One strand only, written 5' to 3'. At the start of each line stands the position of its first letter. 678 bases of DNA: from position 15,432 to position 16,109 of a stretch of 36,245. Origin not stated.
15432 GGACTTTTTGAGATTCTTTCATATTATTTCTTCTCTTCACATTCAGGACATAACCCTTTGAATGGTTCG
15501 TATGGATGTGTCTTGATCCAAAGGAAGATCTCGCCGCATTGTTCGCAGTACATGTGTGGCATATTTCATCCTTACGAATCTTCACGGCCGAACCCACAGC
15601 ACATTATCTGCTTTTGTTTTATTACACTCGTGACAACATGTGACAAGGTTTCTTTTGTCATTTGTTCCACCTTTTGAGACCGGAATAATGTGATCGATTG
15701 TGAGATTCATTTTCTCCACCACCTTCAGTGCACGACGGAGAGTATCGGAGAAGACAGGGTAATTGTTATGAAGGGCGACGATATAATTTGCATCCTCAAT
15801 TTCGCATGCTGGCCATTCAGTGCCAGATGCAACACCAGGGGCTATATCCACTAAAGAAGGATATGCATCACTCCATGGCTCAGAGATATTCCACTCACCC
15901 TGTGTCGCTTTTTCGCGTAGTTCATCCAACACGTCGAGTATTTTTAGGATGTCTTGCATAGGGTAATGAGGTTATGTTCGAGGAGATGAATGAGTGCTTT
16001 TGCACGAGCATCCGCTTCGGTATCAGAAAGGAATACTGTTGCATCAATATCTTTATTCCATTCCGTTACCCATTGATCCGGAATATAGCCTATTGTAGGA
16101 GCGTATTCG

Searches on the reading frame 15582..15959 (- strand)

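Call 36: search_protein_families(library=phrogs, proteins=[window:15582-15959:-], max_evalue=0.001)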
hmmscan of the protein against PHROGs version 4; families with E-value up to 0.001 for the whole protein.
window:15582-15959:- (125 aa): 25 families
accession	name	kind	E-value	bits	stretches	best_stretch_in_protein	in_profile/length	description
phrog_6050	-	DNA, RNA and nucleotide metabolism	1.1e-12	48.5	1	80-119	321-360/402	HNH endonuclease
phrog_8660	-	DNA, RNA and nucleotide metabolism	9.5e-12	46.4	1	64-119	123-179/196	HNH endonuclease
phrog_16726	-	DNA, RNA and nucleotide metabolism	1.5e-10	42.3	1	83-120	107-144/308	HNH endonuclease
phrog_14314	-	DNA, RNA and nucleotide metabolism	1.6e-10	42.7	1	84-117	29-62/252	HNH endonuclease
phrog_2118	-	DNA, RNA and nucleotide metabolism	2.2e-10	41.6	1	82-117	187-222/301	HNH endonuclease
phrog_338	-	DNA, RNA and nucleotide metabolism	1.8e-09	38.4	1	84-119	227-262/340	HNH endonuclease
phrog_2214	-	DNA, RNA and nucleotide metabolism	2.2e-09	38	1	83-119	203-239/429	HNH endonuclease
phrog_16986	-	unknown function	3.3e-09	37.7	1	86-121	35-70/248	-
phrog_589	-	DNA, RNA and nucleotide metabolism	4.2e-09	37.4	1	84-117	105-139/179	HNH endonuclease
phrog_1035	-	DNA, RNA and nucleotide metabolism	5.3e-09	37.3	1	85-120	179-214/271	endonuclease VII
phrog_25184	-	DNA, RNA and nucleotide metabolism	1.5e-08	35.3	1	82-118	123-159/209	HNH endonuclease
phrog_5718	-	DNA, RNA and nucleotide metabolism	2.6e-08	34.3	1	81-119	138-176/394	HNH endonuclease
phrog_9645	-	DNA, RNA and nucleotide metabolism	3.5e-08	34.3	1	61-120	14-73/168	HNH endonuclease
phrog_1271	-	DNA, RNA and nucleotide metabolism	7.4e-08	33.2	1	80-122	280-321/361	HNH endonuclease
phrog_7785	-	DNA, RNA and nucleotide metabolism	8.3e-08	33.3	1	85-119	80-114/147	HNH endonuclease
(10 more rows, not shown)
